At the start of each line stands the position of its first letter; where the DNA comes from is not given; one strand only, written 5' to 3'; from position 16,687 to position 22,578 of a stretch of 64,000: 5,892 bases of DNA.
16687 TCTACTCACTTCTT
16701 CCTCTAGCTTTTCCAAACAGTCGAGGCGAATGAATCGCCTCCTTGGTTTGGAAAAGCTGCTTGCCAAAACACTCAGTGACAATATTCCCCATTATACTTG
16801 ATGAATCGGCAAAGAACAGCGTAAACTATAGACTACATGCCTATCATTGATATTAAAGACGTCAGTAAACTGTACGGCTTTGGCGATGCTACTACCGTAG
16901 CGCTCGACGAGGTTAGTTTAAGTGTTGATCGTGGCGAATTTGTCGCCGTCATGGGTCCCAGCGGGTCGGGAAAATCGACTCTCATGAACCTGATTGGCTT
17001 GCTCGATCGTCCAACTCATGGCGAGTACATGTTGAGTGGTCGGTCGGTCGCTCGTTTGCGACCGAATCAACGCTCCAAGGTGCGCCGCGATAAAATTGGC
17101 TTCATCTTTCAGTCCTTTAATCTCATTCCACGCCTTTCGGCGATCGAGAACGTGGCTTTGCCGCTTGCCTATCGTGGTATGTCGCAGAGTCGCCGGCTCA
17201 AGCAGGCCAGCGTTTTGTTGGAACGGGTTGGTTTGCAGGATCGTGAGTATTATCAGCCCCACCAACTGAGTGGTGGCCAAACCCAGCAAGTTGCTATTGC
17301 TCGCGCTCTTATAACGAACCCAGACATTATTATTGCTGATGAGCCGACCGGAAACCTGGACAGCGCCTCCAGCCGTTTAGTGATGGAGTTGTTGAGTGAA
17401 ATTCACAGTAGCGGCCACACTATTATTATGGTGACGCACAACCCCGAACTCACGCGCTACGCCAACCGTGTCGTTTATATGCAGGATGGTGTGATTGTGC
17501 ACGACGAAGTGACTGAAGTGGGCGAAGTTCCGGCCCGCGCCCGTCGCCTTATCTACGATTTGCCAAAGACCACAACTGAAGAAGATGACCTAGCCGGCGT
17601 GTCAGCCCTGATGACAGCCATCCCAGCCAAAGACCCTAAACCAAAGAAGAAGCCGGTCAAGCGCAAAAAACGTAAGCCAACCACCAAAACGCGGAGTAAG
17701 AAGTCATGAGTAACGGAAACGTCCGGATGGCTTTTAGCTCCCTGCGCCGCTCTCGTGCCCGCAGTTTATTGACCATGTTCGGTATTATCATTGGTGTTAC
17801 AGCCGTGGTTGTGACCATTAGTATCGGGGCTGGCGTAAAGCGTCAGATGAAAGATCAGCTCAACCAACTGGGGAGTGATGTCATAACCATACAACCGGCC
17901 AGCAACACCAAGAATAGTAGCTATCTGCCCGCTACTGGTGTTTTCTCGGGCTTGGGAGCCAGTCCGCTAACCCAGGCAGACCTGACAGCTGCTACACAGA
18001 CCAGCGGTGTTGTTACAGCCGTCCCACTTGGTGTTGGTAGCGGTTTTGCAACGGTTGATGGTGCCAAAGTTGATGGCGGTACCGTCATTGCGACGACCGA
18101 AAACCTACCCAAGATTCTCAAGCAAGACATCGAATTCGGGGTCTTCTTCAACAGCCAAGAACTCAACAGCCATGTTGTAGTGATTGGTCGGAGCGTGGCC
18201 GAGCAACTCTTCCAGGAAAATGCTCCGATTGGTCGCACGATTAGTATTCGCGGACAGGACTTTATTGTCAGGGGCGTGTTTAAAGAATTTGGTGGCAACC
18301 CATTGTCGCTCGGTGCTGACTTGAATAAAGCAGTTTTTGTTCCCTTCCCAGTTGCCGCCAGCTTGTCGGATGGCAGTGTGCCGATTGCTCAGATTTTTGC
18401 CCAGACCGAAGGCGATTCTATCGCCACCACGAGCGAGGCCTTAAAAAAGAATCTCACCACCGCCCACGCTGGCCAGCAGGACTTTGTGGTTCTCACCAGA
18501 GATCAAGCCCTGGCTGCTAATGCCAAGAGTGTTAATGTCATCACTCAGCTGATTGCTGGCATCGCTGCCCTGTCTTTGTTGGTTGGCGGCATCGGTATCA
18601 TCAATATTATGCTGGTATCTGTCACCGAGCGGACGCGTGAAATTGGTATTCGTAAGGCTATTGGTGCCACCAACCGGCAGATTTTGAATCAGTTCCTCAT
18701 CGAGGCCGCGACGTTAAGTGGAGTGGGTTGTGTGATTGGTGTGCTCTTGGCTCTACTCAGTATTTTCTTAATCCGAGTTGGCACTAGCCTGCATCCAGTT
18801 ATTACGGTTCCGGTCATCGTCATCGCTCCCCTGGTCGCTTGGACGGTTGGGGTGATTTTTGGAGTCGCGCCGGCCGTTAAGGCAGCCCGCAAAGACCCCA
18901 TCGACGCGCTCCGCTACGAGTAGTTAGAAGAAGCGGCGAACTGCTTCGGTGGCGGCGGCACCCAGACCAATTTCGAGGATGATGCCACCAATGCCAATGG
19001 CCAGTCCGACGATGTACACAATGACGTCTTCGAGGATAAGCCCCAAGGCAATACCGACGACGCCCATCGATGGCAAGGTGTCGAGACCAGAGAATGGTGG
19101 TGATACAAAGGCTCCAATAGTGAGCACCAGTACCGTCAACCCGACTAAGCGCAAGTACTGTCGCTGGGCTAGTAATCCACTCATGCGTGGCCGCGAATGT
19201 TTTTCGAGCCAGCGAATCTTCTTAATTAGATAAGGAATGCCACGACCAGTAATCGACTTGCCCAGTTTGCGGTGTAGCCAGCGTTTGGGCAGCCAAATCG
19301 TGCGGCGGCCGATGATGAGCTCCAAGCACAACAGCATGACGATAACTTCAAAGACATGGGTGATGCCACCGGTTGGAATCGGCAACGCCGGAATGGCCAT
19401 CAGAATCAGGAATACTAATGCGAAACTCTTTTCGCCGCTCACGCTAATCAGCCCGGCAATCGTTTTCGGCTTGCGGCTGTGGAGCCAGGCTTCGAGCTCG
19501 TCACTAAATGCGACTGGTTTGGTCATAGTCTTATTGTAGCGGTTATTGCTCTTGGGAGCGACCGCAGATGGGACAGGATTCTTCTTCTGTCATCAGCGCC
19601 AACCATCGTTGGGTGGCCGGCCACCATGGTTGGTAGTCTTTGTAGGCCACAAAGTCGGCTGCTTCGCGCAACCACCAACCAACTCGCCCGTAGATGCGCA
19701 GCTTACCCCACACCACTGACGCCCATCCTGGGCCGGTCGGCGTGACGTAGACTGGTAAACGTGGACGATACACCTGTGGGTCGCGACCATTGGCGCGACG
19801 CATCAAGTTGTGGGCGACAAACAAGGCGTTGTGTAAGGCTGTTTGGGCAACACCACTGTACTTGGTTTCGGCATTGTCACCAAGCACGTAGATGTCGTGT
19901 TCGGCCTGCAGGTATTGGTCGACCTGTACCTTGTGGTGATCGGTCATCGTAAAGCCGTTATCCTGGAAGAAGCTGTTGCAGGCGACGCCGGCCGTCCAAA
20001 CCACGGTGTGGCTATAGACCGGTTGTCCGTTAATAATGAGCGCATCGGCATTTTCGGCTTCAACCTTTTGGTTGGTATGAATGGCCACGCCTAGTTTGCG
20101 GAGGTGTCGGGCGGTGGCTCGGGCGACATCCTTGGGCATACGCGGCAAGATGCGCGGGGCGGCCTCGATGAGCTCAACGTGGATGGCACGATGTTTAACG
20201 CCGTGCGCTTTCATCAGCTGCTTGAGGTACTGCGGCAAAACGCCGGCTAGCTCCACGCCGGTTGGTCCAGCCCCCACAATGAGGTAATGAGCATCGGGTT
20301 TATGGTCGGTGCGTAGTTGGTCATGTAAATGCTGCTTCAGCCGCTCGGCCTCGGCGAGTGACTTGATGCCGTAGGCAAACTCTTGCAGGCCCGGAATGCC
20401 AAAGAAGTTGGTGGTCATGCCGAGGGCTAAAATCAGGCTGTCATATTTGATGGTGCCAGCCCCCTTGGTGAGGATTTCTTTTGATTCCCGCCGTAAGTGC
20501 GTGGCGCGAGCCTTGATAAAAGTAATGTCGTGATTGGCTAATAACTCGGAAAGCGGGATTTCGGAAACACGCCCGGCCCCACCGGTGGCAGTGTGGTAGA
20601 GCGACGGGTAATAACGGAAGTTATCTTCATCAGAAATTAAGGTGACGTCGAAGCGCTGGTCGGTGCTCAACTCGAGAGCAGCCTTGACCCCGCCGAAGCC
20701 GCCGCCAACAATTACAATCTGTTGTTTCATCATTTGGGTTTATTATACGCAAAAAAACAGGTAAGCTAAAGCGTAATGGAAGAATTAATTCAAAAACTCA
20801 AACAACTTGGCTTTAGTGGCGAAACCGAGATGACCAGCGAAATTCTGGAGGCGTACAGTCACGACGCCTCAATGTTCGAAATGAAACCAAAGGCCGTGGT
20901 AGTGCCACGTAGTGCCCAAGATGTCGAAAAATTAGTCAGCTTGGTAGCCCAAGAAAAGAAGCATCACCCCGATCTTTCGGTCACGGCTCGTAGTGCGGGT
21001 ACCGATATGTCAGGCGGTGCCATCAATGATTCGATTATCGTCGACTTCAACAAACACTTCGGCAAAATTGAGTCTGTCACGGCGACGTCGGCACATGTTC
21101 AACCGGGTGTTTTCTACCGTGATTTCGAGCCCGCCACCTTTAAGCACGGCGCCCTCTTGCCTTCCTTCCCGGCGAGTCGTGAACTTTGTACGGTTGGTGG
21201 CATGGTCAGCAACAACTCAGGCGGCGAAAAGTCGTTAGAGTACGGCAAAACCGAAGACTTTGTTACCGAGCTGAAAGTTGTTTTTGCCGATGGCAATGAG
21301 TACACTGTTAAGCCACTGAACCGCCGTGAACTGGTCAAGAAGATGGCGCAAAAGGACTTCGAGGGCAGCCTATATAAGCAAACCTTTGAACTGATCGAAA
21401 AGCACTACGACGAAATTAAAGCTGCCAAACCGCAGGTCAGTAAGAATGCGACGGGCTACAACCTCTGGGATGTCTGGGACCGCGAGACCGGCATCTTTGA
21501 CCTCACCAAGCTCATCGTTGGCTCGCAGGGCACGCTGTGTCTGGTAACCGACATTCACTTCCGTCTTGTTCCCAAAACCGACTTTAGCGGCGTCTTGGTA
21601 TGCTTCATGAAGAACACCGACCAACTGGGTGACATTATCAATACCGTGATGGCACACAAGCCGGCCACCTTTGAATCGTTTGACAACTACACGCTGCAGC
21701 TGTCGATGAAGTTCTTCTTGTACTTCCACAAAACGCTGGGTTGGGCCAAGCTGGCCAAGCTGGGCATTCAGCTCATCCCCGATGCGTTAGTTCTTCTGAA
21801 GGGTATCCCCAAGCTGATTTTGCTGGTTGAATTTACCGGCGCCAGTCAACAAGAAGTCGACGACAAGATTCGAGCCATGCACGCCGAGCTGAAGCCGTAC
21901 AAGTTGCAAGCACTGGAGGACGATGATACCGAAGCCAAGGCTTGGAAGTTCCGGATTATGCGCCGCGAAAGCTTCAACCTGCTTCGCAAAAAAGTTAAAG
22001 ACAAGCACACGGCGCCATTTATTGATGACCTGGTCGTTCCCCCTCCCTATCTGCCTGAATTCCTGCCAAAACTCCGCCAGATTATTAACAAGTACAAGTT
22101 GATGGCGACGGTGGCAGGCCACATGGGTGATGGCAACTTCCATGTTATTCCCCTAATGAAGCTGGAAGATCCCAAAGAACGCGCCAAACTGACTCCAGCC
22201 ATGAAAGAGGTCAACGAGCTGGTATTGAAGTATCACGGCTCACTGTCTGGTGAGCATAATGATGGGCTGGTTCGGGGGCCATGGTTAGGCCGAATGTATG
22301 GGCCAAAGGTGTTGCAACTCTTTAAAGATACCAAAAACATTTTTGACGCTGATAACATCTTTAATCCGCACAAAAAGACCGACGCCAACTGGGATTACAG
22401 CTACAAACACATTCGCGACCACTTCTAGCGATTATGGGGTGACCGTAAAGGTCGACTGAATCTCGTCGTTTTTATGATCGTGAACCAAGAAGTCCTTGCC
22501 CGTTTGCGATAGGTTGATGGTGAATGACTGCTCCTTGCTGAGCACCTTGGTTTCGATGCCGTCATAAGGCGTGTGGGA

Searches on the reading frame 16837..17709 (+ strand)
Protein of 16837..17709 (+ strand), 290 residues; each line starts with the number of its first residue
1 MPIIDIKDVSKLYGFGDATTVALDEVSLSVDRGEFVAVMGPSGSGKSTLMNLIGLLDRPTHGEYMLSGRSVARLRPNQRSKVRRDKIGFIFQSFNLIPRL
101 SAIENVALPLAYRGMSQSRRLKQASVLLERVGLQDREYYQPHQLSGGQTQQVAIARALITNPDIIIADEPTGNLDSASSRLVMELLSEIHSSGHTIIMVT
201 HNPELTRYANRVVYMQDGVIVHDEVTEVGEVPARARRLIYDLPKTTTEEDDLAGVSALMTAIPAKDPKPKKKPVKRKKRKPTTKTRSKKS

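Call 73: search_protein_families(library=pfam, proteins=[window:16837-17709:+], max_evalue=0.001)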
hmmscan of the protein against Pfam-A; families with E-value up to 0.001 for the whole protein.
window:16837-17709:+ (290 aa): 6 families
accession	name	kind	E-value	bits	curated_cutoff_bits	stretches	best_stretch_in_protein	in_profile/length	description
PF00005.33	ABC_tran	-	6.3e-34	118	25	1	23-171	1-136/137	ABC transporter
PF13304.12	AAA_21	-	6.3e-11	43.3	27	1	135-205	229-302/304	AAA domain, putative AbiEii toxin, Type IV TA system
PF02463.25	SMC_N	-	1.9e-06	27.9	40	1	34-215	25-211/220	RecF/RecN/SMC N terminal domain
PF13555.12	AAA_29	-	0.0004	20.5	27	1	25-50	14-39/61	P-loop containing region of AAA domain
PF20703.3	nSTAND1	-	0.00052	20.2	27.1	1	24-78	24-78/379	Novel STAND NTPase 1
PF03266.21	NTPase_1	-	0.00057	20.2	23.9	0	153-221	88-153/168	NTPase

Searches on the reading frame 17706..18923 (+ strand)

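Call 73: search_protein_families(library=pfam, proteins=[window:17706-18923:+], max_evalue=0.001)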
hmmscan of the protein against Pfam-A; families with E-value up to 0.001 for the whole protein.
window:17706-18923:+ (405 aa): 2 families
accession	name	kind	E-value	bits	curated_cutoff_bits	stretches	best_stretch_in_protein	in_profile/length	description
PF12704.14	MacB_PCD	-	3e-34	119.6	27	1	20-248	1-206/207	MacB-like periplasmic core domain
PF02687.27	FtsX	-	1.1e-22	80.8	25.5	1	286-398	3-120/120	FtsX-like permease C-terminal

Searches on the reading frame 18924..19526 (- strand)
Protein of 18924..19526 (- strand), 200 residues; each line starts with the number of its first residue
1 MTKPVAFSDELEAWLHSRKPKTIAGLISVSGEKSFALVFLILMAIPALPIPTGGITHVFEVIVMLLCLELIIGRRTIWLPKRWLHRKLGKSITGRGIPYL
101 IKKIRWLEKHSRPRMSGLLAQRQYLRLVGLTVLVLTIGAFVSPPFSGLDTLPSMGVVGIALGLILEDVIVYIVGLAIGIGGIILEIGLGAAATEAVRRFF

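Call 73: search_protein_families(library=pfam, proteins=[window:18924-19526:-], max_evalue=0.001)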
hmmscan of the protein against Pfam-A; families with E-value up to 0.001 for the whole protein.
window:18924-19526:- (200 aa): 1 family
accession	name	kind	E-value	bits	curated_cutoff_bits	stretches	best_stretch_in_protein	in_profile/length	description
PF06055.17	ExoD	-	2.9e-30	105.4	23.8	1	8-184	2-177/180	Exopolysaccharide synthesis, ExoD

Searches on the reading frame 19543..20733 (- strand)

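Call 4: search_protein_families(library=pfam, proteins=[window:19543-20733:-], max_evalue=1)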
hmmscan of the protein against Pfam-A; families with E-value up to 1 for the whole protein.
window:19543-20733:- (396 aa): 12 families
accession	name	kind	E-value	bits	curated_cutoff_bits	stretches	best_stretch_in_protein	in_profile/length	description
PF07992.20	Pyr_redox_2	-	3.7e-47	161.6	26.1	1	5-299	2-287/291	Pyridine nucleotide-disulphide oxidoreductase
PF00070.33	Pyr_redox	-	4.3e-17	62.8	22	2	150-226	2-65/82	Pyridine nucleotide-disulphide oxidoreductase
PF13454.12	NAD_binding_9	-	9.2e-08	32.6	21.8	1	7-35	1-32/155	FAD-NAD(P)-binding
PF01266.30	DAO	-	1.2e-07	32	27.9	2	6-37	2-32/353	FAD dependent oxidoreductase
PF13450.12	NAD_binding_8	-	0.0009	19.9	21.9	1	8-34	1-26/68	NAD(P)-binding Rossmann-like domain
PF00890.30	FAD_binding_2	-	0.0012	18.5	20.4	1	6-45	2-37/414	FAD binding domain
PF13738.12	Pyr_redox_3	-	0.0013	18.5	30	1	2-110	163-271/305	Pyridine nucleotide-disulphide oxidoreductase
PF01494.25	FAD_binding_3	-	0.0073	16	22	0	151-169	5-23/349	FAD binding domain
PF03486.20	HI0933_like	-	0.068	13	50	0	5-37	2-33/244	HI0933-like protein Rossmann domain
PF01946.23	Thi4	-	0.11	12.1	26.2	0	2-34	16-48/235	Thi4 family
PF01134.28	GIDA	-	0.27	10.7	22.1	0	5-33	1-28/391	Glucose inhibited division protein A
PF04423.19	Rad50_zn_hook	-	0.34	11.2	24.3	1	376-393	10-28/52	Rad50 zinc hook motif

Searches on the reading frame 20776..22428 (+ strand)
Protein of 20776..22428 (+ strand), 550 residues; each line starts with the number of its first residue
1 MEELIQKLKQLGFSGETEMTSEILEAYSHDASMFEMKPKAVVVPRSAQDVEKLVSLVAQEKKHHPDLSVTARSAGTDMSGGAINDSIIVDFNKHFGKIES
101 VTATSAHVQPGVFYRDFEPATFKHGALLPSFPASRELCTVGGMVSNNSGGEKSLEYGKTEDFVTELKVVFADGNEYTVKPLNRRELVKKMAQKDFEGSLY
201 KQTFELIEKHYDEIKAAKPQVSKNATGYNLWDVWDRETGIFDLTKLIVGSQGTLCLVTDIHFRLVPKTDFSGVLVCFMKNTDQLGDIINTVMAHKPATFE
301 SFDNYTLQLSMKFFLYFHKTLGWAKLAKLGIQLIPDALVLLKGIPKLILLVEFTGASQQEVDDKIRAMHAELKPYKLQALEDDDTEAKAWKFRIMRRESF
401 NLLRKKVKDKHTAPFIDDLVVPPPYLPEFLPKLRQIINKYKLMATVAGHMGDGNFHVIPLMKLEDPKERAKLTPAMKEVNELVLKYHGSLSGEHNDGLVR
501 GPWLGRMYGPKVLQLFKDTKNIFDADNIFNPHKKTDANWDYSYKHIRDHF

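Call 4: search_protein_families(library=pfam, proteins=[window:20776-22428:+], max_evalue=1)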
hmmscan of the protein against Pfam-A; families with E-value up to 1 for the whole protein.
window:20776-22428:+ (550 aa): 3 families
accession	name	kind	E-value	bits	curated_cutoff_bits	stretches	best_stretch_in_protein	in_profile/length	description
PF02913.24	FAD-oxidase_C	-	1.8e-43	149.5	21.2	1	273-533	7-247/248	FAD linked oxidases, C-terminal domain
PF01565.28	FAD_binding_4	-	1.7e-29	102.8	26.4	1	38-176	1-136/139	FAD binding domain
PF21982.2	RecX_HTH1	-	0.2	12.1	26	0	3-16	18-31/40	RecX, first three-helix domain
